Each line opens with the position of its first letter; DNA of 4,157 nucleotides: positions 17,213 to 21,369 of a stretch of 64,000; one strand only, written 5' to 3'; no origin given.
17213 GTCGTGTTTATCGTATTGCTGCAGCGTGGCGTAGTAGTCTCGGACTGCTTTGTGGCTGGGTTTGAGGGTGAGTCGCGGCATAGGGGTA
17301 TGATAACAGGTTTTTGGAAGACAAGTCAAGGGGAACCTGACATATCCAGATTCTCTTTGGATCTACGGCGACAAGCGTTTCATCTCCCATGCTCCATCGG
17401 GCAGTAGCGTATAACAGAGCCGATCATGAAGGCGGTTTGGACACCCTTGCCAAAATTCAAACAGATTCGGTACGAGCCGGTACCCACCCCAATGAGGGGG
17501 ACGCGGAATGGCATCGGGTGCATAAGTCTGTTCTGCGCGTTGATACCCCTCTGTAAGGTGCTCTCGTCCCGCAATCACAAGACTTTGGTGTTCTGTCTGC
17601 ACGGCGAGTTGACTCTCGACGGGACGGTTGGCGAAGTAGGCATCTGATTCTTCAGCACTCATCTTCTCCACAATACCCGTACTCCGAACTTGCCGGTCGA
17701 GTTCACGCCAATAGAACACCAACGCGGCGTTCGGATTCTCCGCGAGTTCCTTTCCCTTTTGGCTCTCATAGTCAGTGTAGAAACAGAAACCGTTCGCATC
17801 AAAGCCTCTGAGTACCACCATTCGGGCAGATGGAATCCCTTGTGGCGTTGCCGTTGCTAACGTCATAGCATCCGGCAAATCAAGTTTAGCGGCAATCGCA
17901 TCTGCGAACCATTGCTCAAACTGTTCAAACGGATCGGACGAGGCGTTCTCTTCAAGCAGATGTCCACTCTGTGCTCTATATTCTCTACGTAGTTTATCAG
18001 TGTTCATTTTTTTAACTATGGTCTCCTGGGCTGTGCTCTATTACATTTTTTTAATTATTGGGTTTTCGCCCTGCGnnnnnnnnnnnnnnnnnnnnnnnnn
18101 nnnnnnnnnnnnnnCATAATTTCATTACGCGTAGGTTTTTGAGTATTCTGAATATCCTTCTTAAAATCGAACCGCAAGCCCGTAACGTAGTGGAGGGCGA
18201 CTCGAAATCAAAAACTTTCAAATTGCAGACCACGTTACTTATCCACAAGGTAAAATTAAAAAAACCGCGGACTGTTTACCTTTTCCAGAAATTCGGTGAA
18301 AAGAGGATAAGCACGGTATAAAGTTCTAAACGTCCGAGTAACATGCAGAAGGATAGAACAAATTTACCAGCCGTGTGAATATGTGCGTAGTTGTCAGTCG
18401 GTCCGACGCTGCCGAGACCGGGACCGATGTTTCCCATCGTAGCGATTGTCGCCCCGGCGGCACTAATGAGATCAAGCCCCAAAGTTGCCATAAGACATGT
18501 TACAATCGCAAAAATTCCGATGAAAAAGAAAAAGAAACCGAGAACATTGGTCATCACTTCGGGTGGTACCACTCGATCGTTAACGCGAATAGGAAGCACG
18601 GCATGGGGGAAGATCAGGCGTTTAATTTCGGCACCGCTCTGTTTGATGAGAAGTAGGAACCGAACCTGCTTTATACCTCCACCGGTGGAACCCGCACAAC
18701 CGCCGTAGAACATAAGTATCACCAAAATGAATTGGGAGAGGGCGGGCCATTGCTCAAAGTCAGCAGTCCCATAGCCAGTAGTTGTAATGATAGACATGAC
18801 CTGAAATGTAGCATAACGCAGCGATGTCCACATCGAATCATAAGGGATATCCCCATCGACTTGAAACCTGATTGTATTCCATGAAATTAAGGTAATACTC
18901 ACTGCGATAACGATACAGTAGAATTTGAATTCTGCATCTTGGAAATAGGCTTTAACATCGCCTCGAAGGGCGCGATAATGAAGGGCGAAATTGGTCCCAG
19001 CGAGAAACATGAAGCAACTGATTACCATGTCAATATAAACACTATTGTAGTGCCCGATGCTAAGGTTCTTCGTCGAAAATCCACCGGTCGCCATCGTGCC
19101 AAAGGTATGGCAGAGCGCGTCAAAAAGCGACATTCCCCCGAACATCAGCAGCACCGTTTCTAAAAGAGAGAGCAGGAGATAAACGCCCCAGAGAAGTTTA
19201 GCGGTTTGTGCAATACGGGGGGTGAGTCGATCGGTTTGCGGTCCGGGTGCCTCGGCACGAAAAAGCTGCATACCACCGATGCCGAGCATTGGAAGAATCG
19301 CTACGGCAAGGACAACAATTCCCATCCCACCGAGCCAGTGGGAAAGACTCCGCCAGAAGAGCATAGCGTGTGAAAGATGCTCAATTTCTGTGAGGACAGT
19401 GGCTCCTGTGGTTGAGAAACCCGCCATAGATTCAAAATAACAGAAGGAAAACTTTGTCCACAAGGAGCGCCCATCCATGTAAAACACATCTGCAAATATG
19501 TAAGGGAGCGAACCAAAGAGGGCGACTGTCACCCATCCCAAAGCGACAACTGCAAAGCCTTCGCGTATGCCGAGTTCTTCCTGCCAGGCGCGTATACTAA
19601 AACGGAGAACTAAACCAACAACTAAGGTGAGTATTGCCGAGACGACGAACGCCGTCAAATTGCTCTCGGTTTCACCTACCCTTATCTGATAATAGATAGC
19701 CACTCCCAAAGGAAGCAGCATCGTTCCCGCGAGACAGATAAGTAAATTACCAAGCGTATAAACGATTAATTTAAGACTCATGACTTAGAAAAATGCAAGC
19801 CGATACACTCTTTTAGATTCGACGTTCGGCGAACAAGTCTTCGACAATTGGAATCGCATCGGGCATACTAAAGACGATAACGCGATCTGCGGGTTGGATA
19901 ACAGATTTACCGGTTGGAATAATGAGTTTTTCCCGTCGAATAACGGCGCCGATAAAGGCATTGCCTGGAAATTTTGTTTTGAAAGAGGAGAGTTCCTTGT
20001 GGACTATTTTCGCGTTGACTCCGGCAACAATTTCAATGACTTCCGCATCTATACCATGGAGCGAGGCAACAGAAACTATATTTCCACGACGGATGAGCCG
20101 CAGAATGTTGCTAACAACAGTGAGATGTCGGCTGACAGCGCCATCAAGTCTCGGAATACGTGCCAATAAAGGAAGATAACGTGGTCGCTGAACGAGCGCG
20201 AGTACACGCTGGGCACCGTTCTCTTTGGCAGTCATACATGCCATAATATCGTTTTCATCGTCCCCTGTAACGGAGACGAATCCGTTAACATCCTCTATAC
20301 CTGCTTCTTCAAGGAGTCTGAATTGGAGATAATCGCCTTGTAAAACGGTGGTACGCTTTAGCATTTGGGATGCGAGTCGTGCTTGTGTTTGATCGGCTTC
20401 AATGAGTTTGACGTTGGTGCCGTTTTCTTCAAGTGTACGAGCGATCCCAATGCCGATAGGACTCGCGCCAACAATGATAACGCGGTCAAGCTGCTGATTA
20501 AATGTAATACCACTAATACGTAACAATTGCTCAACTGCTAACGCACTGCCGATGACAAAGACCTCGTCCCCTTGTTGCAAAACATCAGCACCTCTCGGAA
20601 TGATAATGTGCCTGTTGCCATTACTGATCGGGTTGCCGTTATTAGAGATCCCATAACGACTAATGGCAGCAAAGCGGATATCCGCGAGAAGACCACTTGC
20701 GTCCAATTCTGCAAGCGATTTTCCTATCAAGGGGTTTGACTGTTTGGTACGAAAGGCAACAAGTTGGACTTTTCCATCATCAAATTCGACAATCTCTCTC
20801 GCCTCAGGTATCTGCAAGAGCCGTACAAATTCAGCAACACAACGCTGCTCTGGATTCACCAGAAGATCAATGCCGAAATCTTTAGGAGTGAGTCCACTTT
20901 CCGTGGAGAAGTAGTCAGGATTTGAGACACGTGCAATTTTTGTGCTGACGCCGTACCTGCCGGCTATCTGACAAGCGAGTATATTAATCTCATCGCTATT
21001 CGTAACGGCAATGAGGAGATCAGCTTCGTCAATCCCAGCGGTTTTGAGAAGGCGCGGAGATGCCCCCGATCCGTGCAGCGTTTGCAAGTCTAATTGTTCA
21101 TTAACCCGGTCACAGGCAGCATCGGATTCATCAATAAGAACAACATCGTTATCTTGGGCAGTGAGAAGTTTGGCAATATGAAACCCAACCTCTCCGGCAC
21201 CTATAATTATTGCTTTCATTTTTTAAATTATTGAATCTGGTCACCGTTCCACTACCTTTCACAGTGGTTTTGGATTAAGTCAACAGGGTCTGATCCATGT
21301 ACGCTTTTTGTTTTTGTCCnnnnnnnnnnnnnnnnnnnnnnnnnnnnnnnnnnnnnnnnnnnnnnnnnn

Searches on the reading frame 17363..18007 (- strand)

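Call 91: search_protein_families(library=pfam, proteins=[window:17363-18007:-], max_evalue=0.000001)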
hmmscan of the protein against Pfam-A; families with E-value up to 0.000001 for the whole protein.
window:17363-18007:- (214 aa): 3 families
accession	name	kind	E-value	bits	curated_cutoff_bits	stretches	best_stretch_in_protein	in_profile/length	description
PF01243.27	PNPOx_N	-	2.8e-21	76.6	28.1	1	35-142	2-100/120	Pyridoxamine 5'-phosphate oxidase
PF10590.14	PNP_phzG_C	-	7e-20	71.1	27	1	173-214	1-42/42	Pyridoxine 5'-phosphate oxidase C-terminal dimerisation region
PF12766.13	Pyridox_oxase_2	-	3.6e-10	40.8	26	1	30-113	4-96/100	Pyridoxamine 5'-phosphate oxidase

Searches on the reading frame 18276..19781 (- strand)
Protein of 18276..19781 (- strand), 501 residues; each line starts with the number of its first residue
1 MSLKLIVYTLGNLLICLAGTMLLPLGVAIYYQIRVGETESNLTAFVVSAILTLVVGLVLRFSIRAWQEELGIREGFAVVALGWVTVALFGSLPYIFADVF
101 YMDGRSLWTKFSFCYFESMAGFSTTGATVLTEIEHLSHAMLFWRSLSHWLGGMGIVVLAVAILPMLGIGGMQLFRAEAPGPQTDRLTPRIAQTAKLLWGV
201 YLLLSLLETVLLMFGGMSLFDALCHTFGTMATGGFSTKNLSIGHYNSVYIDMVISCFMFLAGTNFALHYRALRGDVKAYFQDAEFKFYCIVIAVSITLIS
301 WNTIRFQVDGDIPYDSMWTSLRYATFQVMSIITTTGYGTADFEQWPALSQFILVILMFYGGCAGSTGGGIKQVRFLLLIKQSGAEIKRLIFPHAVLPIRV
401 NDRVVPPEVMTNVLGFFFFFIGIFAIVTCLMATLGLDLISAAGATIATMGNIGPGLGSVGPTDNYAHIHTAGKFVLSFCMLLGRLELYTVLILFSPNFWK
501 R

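Call 91: search_protein_families(library=pfam, proteins=[window:18276-19781:-], max_evalue=0.000001)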
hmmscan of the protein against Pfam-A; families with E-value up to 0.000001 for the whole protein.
window:18276-19781:- (501 aa): 1 family
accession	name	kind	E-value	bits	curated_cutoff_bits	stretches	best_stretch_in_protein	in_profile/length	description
PF02386.22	TrkH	-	1.4e-72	245.2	27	1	44-499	4-500/502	Cation transport protein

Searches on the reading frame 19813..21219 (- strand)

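Call 90: search_protein_families(library=pfam, proteins=[window:19813-21219:-], max_evalue=0.000001)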
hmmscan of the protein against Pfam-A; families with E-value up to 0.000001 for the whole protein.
window:19813-21219:- (468 aa): 6 families
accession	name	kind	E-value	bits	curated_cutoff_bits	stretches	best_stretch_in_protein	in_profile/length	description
PF02254.24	TrkA_N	-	1.4e-48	164.4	23.8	2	4-122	2-115/116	TrkA-N domain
PF02080.26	TrkA_C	-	3e-18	65.9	27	2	394-463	1-70/71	TrkA-C domain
PF13241.12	NAD_binding_7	-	6.4e-09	36.8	22.1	0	2-91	9-87/104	Putative NAD(P)-binding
PF02737.24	3HCDH_N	-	2.2e-08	34.7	22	0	4-45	3-44/180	3-hydroxyacyl-CoA dehydrogenase, NAD binding domain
PF03435.24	Sacchrp_dh_NADP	-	7.6e-07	30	25.1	0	4-49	2-44/129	Saccharopine dehydrogenase NADP binding domain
PF01494.25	FAD_binding_3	-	8.7e-07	28.9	22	0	247-310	4-60/349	FAD binding domain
